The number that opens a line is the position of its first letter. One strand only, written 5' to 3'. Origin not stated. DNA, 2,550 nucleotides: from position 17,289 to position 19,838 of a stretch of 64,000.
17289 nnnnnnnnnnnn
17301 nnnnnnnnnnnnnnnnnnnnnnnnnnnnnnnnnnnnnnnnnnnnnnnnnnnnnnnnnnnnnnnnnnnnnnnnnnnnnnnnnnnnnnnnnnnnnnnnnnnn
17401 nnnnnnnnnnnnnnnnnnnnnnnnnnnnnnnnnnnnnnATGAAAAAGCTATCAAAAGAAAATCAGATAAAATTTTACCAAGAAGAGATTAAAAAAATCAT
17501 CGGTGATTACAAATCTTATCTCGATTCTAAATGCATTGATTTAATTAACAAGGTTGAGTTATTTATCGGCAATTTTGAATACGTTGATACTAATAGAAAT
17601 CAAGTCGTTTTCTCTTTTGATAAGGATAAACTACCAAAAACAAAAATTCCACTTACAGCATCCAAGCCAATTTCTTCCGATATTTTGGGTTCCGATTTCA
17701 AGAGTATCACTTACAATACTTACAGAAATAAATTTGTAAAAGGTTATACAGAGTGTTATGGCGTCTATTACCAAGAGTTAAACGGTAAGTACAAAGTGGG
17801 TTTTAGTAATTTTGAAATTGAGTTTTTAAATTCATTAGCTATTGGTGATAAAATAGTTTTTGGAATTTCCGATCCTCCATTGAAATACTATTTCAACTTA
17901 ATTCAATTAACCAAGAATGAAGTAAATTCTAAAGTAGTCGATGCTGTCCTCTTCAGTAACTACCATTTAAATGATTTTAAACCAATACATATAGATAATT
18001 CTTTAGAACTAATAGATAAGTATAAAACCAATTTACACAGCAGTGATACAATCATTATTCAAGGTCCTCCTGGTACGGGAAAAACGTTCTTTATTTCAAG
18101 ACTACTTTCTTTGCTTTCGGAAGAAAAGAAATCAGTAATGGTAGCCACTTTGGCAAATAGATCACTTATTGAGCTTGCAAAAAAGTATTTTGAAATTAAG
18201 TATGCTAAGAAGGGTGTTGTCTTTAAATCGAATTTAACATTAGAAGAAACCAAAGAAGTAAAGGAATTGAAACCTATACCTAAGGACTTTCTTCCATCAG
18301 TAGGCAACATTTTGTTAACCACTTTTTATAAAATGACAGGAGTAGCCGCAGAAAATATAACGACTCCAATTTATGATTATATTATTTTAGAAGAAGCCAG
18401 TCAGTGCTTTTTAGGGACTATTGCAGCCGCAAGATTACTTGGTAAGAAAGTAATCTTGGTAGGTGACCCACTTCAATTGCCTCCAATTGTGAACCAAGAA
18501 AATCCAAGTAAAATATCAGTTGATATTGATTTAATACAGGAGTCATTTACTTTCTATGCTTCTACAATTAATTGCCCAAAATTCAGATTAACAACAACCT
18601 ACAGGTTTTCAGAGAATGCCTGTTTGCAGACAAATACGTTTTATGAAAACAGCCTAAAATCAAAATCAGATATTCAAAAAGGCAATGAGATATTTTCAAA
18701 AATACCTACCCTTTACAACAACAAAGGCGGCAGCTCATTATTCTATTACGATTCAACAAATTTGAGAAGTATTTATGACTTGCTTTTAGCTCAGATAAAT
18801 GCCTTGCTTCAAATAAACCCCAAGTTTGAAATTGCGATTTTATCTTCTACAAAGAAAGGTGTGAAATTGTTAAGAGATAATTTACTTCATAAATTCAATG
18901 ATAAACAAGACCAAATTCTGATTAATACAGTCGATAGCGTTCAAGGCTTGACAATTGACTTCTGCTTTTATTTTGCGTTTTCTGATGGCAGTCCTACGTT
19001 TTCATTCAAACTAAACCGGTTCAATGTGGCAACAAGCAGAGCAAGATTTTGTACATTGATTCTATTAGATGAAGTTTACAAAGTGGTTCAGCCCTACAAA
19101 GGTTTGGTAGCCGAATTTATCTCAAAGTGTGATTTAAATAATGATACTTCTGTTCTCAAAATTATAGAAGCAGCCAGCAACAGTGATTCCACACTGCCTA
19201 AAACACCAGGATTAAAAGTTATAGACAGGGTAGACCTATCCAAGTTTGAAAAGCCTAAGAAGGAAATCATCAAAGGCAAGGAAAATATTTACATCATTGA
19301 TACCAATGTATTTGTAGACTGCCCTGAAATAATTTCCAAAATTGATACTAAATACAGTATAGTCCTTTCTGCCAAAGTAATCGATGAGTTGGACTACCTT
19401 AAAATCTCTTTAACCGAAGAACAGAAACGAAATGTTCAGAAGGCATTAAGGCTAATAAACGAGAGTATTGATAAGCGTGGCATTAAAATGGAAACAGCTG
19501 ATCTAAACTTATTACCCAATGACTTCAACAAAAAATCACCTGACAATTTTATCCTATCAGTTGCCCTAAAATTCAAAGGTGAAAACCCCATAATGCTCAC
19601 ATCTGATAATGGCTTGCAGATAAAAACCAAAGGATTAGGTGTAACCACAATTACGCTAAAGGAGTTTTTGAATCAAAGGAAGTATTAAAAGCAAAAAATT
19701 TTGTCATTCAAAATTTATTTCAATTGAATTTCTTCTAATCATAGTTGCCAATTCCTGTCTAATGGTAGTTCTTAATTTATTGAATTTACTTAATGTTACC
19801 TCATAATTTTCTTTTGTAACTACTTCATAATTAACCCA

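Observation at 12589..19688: Giant sacsin/NOV-like GHKL ATPase translationally coupled to an SF1 helicase-PIN fusion: candidate undescribed two-gene defence system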

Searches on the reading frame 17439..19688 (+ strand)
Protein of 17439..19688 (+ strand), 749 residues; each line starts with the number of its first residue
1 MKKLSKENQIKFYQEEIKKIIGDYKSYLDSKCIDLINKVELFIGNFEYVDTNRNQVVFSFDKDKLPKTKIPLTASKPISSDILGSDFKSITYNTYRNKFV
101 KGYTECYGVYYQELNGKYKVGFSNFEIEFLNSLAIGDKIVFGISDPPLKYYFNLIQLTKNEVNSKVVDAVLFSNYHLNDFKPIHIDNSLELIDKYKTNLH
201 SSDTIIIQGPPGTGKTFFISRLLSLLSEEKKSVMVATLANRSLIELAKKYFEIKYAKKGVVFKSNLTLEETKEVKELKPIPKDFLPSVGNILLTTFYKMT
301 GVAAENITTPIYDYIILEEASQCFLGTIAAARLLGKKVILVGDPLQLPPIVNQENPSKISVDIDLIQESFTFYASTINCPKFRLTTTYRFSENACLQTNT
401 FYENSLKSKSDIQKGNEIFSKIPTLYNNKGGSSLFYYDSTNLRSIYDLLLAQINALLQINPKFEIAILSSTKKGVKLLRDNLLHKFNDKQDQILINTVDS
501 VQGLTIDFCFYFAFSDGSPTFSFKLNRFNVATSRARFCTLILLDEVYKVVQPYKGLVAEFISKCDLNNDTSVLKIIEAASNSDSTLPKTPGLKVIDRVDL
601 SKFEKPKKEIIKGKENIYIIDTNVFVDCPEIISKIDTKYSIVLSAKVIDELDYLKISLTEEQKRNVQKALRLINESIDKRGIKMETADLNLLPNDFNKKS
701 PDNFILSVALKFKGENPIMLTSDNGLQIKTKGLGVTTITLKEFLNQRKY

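Call 7: search_protein_families(library=pfam, proteins=[window:17439-19688:+], max_evalue=0.1)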
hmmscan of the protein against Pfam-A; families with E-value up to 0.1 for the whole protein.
window:17439-19688:+ (749 aa): 30 families (the best 25 are shown)
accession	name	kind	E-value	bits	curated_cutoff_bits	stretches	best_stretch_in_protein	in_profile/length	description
PF13638.12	PIN_4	-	5.7e-20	72.4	21.9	1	618-740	1-131/132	PIN domain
PF13086.12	AAA_11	-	3.1e-17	63.7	27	2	290-351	194-254/257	AAA domain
PF13245.12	AAA_19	-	9.5e-11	42.5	25.1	1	201-350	10-132/134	AAA domain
PF13087.12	AAA_12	-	1.9e-09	37.8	27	1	378-542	14-191/195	AAA domain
PF01443.25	Viral_helicase1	-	4.9e-07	30.2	21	1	206-360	2-110/228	Viral superfamily 1 RNA helicase core domain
PF13604.12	AAA_30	-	5.9e-07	29.8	27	1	199-350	14-131/191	AAA domain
PF05970.20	PIF1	-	1e-06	28.9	25.9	1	335-395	140-194/223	PIF1-like helicase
PF13401.12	AAA_22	-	4.2e-05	24.3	27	1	204-246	7-50/130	AAA domain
PF07088.17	GvpD_P-loop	-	0.00041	20.7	24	1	202-245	10-53/189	GvpD gas vesicle protein, P-loop domain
PF24883.2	NPHP3_N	-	0.00043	20.9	24.8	1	196-235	16-55/164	Nephrocystin 3, N-terminal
PF01078.27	Mg_chelatase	-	0.00058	19.7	20.3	1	204-249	24-69/207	Magnesium chelatase, subunit ChlI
PF05729.18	NACHT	-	0.0012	19.2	26.7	1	203-230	1-28/167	NACHT domain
PF04851.21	ResIII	-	0.0018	18.7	22.5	1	191-252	18-74/164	Type III restriction enzyme, res subunit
PF07728.20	AAA_5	-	0.0021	18.5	22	1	205-235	2-31/139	AAA domain (dynein-related subfamily)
PF20720.3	nSTAND3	-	0.0028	17.8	27.2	1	193-234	8-49/155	Novel STAND NTPase 3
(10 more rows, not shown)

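Call 8: search_protein_families(library=padloc, proteins=[window:17439-19688:+], max_evalue=0.1)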
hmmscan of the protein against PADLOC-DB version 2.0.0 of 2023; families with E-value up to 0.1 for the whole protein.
window:17439-19688:+ (749 aa): 15 families
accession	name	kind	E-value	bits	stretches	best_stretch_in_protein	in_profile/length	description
PDLC03920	MkoA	-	2.5e-25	87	2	303-537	784-1068/1112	-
PDLC03921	MkoA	-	2e-21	73.5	3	306-409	1291-1403/1607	-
PDLC03924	MkoC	-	7.8e-11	38.8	2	306-355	665-714/1136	-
PDLC04475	PDC-M16A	-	8.8e-09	32.4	2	335-409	168-235/721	-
PDLC05009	PDC-S37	-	6.8e-08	28.7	2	200-234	306-340/1550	-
PDLC05064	PDC-S68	-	7.9e-08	28.5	1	199-350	697-824/1273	-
PDLC04476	PDC-M16A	-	1.1e-07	28.7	2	335-400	165-223/691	-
PDLC02895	DpdJ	-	3.7e-06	22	1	303-392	184-273/2112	DpdJ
PDLC04140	mad8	-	0.00016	19.3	1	187-233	12-60/314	mads_8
PDLC05065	PDC-S68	-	0.00027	16.8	1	325-350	721-745/1221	-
PDLC01734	typeIV_RecD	-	0.00055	16.3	0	200-238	352-390/763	RecD_0_IVD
PDLC04472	PDC-M16A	-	0.00098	15.5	0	336-357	378-399/930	-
PDLC02194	Hhe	-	0.003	12.8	0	312-351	1381-1420/1911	-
PDLC01515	Csx3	-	0.009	13.6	1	204-236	8-40/183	"CAS-I,CAS-III; associated"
PDLC01439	typeIV_DinG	-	0.02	11.6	1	189-252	21-79/575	CAS-IV-A; associated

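Call 9: search_protein_families(library=ncbifam, proteins=[window:17439-19688:+], max_evalue=0.1)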
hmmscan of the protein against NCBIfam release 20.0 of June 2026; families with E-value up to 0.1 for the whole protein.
window:17439-19688:+ (749 aa): 21 families
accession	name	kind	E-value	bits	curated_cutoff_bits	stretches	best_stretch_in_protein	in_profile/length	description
TIGR00376.1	TIGR00376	hypoth_equivalog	9.9e-17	60.6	348.9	2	302-557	355-624/639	IGHMBP2 family helicase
NF040671.1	PLuB_AAA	exception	1.8e-13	48.8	999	2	199-255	828-884/1256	PLuB system helicase-like protein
NF058533.1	antiphage_ProA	equivalog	5.6e-06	24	1500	1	311-349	1303-1341/1903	anti-phage protein ProA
TIGR01448.2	helicase_RecD2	equivalog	8e-06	24.3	500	1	201-236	330-365/713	SF1B family DNA helicase RecD2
TIGR01447.1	recD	equivalog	1.1e-05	24.2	310.15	1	202-232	163-193/597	exodeoxyribonuclease V subunit alpha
NF005992.0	PRK08116.1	subfamily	5.4e-05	22.5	189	1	155-251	67-161/269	hypothetical protein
NF042953.1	Hhe_antiphage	equivalog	6.9e-05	20.4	2000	1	312-350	1282-1320/1797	DUF4011 domain-containing anti-phage protein Hhe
NF008457.0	PRK11331.1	equivalog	0.00014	20.7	637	1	198-238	190-230/459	5-methylcytosine-specific restriction enzyme subunit McrB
NF010170.0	PRK13651.1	equivalog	0.0013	17.7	432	1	187-280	18-103/308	cobalt transporter ATP-binding subunit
TIGR00665.1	DnaB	equivalog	0.0034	16.3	385.25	1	184-235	177-229/435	replicative DNA helicase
NF010335.0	PRK13764.1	equivalog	0.0034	16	340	0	193-233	253-294/613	ATPase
TIGR00368.1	TIGR00368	hypoth_equivalog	0.0035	16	362.4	1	204-248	213-257/499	YifB family Mg chelatase-like AAA ATPase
NF053827.1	RNA5-3helPhoH2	equivalog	0.014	14.4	680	0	617-737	3-138/427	RNA 5'-3' helicase PhoH2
TIGR02928.1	TIGR02928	subfamily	0.03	13.2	181.3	1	201-232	39-70/366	orc1/cdc6 family replication initiation protein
NF007601.2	PRK10247.1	equivalog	0.034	13.6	292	0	189-236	14-61/204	iron efflux ABC transporter ATP-binding subunit FetA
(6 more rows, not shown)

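Call 48: find_related_loci(query=A4, collection=metagenome_contigs, flank=10000)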
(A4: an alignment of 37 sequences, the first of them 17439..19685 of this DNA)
Query A4 (749 aa) in metagenome_contigs; peptide patterns used: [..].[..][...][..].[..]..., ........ (x = any residue, [..] = any of these).
600 stretches matched a pattern (row limit reached: there are more); 248 encode a relative of the query (tblastn E <= 1e-3); the best 80 are kept; 80 distinct loci.
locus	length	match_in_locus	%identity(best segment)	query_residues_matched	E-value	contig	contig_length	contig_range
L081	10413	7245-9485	41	9-749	2e-152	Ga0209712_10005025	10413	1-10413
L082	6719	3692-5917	38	3-746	5e-137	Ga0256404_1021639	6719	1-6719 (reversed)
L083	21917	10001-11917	38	129-749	9e-119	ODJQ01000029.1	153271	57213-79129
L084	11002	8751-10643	36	146-746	1e-112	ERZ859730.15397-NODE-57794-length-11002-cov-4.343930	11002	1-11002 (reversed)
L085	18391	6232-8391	35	12-746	4e-111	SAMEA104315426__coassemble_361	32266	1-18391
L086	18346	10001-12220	34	3-748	4e-106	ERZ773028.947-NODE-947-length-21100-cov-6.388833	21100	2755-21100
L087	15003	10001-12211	34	1-744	5e-109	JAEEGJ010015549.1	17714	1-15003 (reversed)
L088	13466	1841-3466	31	4-545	4e-61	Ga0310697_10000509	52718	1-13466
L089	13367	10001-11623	32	6-545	2e-60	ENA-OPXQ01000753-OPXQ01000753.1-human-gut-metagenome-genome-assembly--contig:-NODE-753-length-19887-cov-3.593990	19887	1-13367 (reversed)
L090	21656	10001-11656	30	4-552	6e-57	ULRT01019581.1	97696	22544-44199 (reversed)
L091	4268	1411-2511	38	176-545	1e-55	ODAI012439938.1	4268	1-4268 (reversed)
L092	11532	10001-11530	30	4-512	1e-54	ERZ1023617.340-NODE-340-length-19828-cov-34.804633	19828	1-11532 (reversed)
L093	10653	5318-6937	31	12-545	4e-53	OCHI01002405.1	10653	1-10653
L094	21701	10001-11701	28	1-544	1e-52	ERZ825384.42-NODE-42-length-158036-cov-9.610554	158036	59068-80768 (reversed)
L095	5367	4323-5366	30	5-350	5e-37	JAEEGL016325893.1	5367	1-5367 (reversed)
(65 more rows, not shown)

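Call 58: search_protein_families(library=pfam, proteins=[L089:4983-9983:+], max_evalue=0.001)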
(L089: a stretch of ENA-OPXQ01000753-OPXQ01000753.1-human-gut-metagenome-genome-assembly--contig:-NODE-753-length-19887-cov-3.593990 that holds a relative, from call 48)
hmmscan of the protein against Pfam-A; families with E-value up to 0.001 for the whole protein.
L089:4983-9983:+ (1667 aa): 1 family
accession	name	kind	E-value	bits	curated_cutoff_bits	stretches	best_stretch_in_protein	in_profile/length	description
PF25794.1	SACS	-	2.6e-07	31.1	32.8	1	63-143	9-112/247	Sacsin domain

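Call 63: search_solved_structures(query=A4, max_evalue=0.00001)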
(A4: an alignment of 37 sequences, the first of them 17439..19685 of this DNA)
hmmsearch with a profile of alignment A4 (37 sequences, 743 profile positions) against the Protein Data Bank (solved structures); distinct sequences matched with E-value up to 0.00001: 32.
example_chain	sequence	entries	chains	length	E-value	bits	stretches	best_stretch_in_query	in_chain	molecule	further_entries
4b3g_A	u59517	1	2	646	3e-29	105.1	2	257-573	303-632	DNA-BINDING PROTEIN SMUBP-2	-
4b3f_X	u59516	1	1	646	3e-29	105.1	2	257-573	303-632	DNA-BINDING PROTEIN SMUBP-2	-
5mzn_A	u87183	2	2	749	1.9e-26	95.8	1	294-550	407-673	Helicase SEN1,Helicase SEN1 | Helicase SEN1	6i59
8ram_O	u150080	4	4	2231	3.7e-25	91.6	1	293-553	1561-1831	Helicase SEN1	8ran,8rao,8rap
8ftm_A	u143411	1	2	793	3.8e-24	88.3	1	290-554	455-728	5'-3' RNA helicase-like protein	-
2xzo_A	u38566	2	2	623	9.2e-24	87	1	270-570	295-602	REGULATOR OF NONSENSE TRANSCRIPTS 1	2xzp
2gjk_A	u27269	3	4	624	9.3e-24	87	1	270-570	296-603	Regulator of nonsense transcripts 1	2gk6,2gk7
6ej5_A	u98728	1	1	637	1e-23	86.9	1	270-570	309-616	Regulator of nonsense transcripts 1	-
9qwn_A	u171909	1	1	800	2.2e-23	85.7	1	270-570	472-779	Isoform 2 of Regulator of nonsense transcripts 1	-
2wjv_A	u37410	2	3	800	2.2e-23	85.7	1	270-570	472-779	REGULATOR OF NONSENSE TRANSCRIPTS 1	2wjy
8fth_A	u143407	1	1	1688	4.1e-23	84.8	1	290-554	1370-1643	5'-3' RNA helicase-like protein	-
8ftk_A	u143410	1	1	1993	6.4e-23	84.2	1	290-554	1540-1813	5'-3' RNA helicase-like protein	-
8rd3_A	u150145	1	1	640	2.6e-18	69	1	270-552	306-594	ATP-dependent helicase NAM7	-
9qdq_A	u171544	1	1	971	5.3e-18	67.9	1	270-556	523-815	ATP-dependent helicase NAM7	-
2xzl_A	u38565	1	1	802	5.6e-18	67.9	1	270-552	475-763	ATP-DEPENDENT HELICASE NAM7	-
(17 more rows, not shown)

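Call 77: search_protein_families(library=pfam, proteins=[L088:1832-3625:+, L088:3632-5311:+], max_evalue=0.001)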
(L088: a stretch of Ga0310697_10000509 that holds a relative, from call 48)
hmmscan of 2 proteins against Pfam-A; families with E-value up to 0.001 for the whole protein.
L088:1832-3625:+ (598 aa): 11 families
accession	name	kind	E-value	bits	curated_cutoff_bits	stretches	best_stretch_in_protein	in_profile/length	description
PF13086.12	AAA_11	-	3.1e-16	60.4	27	2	292-352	196-255/257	AAA domain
PF13245.12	AAA_19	-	8.3e-12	45.9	25.1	1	202-349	10-131/134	AAA domain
PF13604.12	AAA_30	-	2.8e-09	37.4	27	1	205-350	20-131/191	AAA domain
PF13087.12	AAA_12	-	1e-06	28.9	27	1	377-545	13-194/195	AAA domain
PF01443.25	Viral_helicase1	-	1.7e-06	28.5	21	1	461-542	155-227/228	Viral superfamily 1 RNA helicase core domain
PF00580.27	UvrD-helicase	-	2.6e-05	24.5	23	1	202-268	12-80/271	UvrD/REP helicase N-terminal domain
PF13173.12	AAA_14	-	3.2e-05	24.4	27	1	205-280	4-79/129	AAA domain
PF04851.21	ResIII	-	6.1e-05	23.4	22.5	1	204-320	24-134/164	Type III restriction enzyme, res subunit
PF00004.35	AAA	-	0.00022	22.1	21.2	1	206-277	1-71/131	ATPase family associated with various cellular activities (AAA)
PF07728.20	AAA_5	-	0.00054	20.4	22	0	206-240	2-37/139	AAA domain (dynein-related subfamily)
PF09848.15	SLFN-g3_helicase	-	0.00098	18.9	24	0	206-324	4-92/354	Schlafen group 3, DNA/RNA helicase domain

L088:3632-5311:+ (560 aa): 2 families
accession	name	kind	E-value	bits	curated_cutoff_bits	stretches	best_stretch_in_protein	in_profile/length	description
PF04326.19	SLFN_AlbA_2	-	2.2e-12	48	25.3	1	23-140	4-113/118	Schlafen, AlbA_2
PF13749.12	HATPase_c_4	-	2.5e-08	34.2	26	1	334-399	17-82/89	Putative ATP-dependent DNA helicase recG C-terminal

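Call 87: find_homologous_proteins(query=window:17439-19685:+, max_evalue=1e-10)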
Query window:17439-19685:+ (749 aa): 608 proteins with E <= 1e-10 among 8000 candidates; the best 120 are listed.
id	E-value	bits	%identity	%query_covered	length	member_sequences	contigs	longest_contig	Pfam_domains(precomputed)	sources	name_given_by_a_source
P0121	0.0e+0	1638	100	100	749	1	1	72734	PF13087.13,PF13086.13,PF05970.21,PF01443.25,PF13638.13,PF13604.13,PF13245.13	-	-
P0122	0.0e+0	1510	92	100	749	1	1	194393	PF13087.13,PF13086.13,PF05970.21,PF01443.25,PF13638.13,PF13604.13,PF13245.13,PF13401.13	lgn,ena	-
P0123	0.0e+0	1493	91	100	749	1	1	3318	PF13087.13,PF13086.13,PF05970.21,PF01443.25,PF13638.13,PF13604.13,PF13245.13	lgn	-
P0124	0.0e+0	1484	90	100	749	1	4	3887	PF13087.13,PF13086.13,PF05970.21,PF01443.25,PF13638.13,PF13604.13,PF13245.13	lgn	-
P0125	0.0e+0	1478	89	100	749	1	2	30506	PF13087.13,PF13086.13,PF05970.21,PF01443.25,PF13638.13,PF13604.13,PF13245.13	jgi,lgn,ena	-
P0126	0.0e+0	1472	89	100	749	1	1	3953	PF13087.13,PF13086.13,PF05970.21,PF01443.25,PF13638.13,PF13604.13,PF13245.13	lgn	-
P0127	0.0e+0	1433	87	100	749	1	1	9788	PF13087.13,PF13086.13,PF05970.21,PF01443.25,PF13638.13,PF13604.13,PF13245.13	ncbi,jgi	jgi:DNA replication ATP-dependent helicase Dna2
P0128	0.0e+0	1419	85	100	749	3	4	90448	PF13087.13,PF13086.13,PF05970.21,PF01443.25,PF13638.13,PF13604.13,PF13245.13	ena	-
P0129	0.0e+0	1416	85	100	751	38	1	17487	PF13087.13,PF13086.13,PF05970.21,PF01443.25,PF13638.13,PF13604.13,PF13245.13,PF13401.13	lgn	-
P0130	0.0e+0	1415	86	100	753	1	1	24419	PF13087.13,PF13086.13,PF05970.21,PF01443.25,PF13638.13,PF13604.13,PF13245.13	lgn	-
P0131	0.0e+0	1413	85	100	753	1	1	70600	PF13087.13,PF13086.13,PF05970.21,PF01443.25,PF13638.13,PF13604.13,PF13245.13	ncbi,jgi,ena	jgi:DNA replication ATP-dependent helicase Dna2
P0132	0.0e+0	1411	85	100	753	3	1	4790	PF13087.13,PF13086.13,PF05970.21,PF01443.25,PF13638.13,PF13604.13,PF13245.13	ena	-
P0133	0.0e+0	1411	85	100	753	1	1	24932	PF13087.13,PF13086.13,PF05970.21,PF01443.25,PF13638.13,PF13604.13,PF13245.13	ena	-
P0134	0.0e+0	1411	85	100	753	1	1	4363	PF13087.13,PF13086.13,PF05970.21,PF01443.25,PF13638.13,PF13604.13,PF13245.13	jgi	jgi:superfamily I DNA and/or RNA helicase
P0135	0.0e+0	1410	85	100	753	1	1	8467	PF13087.13,PF13086.13,PF05970.21,PF01443.25,PF13638.13,PF13604.13,PF13245.13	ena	-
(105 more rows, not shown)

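Call 107: search_dna_similar(query=window:17439-19685:+, collection=plasmids, mode=protein, max_evalue=1e-20, max_rows=12)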
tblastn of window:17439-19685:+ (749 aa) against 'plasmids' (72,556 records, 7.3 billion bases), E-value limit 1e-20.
No match.
